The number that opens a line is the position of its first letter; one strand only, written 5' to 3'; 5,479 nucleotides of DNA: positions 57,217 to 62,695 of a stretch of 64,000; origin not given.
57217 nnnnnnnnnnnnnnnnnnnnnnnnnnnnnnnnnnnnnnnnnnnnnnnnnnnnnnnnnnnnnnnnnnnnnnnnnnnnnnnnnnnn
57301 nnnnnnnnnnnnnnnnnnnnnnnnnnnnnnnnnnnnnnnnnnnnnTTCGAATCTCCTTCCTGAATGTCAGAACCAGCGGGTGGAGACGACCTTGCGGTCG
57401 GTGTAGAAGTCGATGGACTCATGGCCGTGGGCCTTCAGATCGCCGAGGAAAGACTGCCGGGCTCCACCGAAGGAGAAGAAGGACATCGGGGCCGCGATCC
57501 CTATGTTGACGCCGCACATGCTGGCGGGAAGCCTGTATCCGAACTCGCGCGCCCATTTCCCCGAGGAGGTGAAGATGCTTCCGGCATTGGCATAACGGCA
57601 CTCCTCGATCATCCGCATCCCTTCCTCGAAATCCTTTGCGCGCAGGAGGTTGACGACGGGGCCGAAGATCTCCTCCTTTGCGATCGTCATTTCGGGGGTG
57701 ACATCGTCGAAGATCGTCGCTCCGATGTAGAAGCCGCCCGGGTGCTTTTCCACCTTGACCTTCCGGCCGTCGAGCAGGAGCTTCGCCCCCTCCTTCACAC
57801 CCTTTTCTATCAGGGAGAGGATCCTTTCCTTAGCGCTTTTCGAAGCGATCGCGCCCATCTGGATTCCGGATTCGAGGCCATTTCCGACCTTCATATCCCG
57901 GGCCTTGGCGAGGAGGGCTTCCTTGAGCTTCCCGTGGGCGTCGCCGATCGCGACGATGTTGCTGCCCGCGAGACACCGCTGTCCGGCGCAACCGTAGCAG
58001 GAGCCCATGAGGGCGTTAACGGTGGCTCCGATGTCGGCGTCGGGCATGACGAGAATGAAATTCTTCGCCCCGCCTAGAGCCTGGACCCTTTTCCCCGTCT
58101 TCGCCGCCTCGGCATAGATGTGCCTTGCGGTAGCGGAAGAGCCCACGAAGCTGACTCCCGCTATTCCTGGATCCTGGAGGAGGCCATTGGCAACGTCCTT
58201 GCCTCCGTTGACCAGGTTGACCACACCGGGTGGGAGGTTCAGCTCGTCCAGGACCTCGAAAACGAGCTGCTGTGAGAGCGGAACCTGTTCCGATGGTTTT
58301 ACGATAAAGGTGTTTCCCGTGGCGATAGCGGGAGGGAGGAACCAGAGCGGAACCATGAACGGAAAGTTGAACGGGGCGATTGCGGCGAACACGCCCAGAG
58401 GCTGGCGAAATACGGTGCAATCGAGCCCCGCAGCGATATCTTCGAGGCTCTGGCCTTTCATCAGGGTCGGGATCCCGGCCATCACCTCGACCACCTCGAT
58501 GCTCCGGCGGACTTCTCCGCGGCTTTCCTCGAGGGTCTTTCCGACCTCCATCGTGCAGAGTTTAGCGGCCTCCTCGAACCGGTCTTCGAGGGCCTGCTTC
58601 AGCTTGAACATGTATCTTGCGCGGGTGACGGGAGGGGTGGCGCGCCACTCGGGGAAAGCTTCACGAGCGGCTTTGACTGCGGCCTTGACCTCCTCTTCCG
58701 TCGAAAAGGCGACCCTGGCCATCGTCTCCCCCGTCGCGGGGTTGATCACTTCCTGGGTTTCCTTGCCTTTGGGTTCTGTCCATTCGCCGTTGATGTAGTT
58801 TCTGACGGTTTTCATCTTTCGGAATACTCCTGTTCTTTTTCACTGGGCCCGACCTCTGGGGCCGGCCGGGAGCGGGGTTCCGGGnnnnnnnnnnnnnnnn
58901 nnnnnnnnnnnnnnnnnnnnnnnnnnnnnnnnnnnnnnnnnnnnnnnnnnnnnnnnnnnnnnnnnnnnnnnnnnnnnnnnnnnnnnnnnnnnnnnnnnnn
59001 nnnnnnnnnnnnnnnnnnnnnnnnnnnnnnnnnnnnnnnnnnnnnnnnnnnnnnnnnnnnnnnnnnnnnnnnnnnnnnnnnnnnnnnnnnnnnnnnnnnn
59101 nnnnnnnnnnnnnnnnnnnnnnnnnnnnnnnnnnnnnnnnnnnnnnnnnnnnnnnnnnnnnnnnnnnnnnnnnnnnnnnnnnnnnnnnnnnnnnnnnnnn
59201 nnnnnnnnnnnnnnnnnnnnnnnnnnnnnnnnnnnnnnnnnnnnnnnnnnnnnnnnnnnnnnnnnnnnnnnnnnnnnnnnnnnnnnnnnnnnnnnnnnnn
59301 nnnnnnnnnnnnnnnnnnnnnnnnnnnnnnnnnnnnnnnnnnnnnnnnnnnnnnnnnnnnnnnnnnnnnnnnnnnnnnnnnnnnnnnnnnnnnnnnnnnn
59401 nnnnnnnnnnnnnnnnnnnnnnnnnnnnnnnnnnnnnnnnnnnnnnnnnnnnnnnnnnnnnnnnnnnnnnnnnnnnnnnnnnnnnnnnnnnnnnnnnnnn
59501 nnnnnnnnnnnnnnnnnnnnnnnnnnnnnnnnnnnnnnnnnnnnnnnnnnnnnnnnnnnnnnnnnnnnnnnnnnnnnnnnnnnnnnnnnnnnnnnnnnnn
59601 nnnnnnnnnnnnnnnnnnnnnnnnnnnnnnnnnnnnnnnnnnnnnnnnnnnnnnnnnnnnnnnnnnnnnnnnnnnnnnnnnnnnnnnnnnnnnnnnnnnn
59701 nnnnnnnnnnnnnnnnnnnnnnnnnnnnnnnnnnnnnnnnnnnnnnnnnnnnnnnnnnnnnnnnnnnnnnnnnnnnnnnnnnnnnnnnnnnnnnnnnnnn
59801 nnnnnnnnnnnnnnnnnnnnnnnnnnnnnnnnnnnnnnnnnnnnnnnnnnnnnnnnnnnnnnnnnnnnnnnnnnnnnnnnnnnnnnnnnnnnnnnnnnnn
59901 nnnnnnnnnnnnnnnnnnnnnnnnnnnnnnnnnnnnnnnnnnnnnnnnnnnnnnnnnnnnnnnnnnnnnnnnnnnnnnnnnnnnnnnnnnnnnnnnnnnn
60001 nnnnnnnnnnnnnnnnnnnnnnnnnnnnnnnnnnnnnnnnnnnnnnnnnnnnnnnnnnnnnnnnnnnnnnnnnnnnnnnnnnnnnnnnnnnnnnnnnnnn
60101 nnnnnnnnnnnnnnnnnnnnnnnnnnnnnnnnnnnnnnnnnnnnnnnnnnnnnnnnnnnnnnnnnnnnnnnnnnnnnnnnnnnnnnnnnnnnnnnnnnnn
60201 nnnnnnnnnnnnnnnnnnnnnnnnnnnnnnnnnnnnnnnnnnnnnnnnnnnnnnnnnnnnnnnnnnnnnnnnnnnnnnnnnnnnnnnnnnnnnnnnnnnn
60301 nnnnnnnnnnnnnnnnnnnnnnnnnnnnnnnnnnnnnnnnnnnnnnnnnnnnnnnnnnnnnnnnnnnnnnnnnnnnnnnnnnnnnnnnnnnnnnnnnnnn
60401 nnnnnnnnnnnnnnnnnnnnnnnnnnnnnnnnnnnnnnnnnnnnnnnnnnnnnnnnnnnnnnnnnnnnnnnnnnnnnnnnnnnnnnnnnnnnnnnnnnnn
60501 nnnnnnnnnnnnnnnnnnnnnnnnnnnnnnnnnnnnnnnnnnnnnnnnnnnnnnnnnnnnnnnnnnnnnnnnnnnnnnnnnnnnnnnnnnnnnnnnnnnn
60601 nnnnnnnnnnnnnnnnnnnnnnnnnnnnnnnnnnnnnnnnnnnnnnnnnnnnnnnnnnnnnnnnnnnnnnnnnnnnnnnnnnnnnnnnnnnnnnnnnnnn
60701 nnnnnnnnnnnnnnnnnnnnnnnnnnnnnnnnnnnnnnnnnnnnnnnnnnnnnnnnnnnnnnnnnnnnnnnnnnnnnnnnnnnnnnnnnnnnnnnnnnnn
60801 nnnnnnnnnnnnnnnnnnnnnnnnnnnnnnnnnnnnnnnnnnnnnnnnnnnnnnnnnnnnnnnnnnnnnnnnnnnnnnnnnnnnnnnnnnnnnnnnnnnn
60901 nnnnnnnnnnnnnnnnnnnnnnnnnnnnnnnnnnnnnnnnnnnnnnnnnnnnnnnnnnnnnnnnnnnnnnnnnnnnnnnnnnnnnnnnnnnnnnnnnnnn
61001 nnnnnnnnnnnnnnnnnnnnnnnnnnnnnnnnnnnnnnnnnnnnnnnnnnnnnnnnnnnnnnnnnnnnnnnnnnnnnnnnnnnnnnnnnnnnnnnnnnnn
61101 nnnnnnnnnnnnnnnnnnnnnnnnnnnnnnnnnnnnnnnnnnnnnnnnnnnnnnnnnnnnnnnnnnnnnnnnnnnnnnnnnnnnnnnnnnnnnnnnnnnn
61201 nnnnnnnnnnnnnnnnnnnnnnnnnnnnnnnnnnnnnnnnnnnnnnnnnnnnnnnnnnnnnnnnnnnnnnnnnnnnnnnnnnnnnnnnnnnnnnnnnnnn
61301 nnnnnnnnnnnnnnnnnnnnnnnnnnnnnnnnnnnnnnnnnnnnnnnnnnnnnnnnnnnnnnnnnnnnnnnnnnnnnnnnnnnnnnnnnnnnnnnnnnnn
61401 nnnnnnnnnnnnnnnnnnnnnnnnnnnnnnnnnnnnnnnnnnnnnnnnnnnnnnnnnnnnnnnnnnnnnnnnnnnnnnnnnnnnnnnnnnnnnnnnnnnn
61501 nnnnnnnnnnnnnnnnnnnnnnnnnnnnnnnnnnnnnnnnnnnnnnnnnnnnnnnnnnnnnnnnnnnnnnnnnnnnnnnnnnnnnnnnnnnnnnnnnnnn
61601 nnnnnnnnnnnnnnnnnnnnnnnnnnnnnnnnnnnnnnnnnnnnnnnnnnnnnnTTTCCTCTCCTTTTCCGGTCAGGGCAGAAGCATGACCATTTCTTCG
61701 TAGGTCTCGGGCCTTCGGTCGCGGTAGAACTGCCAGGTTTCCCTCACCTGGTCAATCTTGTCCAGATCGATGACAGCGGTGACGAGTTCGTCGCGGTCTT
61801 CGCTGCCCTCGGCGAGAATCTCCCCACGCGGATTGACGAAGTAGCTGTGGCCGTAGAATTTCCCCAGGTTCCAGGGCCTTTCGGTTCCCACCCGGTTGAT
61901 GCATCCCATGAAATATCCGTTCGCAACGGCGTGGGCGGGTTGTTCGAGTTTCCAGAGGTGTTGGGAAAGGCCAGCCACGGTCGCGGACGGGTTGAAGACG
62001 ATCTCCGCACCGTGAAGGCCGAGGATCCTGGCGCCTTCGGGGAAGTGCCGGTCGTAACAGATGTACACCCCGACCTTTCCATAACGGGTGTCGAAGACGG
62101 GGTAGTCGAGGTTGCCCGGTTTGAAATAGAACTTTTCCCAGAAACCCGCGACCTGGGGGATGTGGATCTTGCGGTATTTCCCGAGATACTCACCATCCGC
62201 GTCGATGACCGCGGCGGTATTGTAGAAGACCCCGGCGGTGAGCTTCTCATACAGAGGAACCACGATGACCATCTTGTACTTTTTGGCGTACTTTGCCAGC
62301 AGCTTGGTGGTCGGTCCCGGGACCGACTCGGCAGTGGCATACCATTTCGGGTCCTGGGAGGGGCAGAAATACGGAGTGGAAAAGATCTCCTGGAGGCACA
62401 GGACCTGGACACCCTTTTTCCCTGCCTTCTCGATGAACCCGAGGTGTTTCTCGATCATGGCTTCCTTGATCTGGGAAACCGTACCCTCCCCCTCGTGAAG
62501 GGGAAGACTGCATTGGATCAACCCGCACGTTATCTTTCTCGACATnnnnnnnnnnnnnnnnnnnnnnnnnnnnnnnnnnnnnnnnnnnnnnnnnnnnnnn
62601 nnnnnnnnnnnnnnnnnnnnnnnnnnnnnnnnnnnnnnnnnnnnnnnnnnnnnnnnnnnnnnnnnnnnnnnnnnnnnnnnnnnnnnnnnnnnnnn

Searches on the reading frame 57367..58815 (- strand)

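Call 8: search_protein_families(library=pfam, proteins=[window:57367-58815:-], max_evalue=0.01)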
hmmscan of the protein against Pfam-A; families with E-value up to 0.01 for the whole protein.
window:57367-58815:- (482 aa): 2 families
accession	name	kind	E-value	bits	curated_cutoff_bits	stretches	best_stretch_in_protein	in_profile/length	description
PF00171.27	Aldedh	-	1.8e-140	469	23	1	12-477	1-461/461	Aldehyde dehydrogenase family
PF20003.4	fvmX5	-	0.001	19.4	24.2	1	24-109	70-150/187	FtsH ternary system domain X5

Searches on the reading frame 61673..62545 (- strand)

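Call 94: search_protein_families(library=pfam, proteins=[window:61673-62545:-], max_evalue=0.001)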
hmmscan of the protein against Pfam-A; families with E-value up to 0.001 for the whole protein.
window:61673-62545:- (290 aa): 1 family
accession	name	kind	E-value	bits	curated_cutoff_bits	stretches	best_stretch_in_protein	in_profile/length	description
PF00795.27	CN_hydrolase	-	6.2e-67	226.1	23.2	1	27-268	14-255/256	Carbon-nitrogen hydrolase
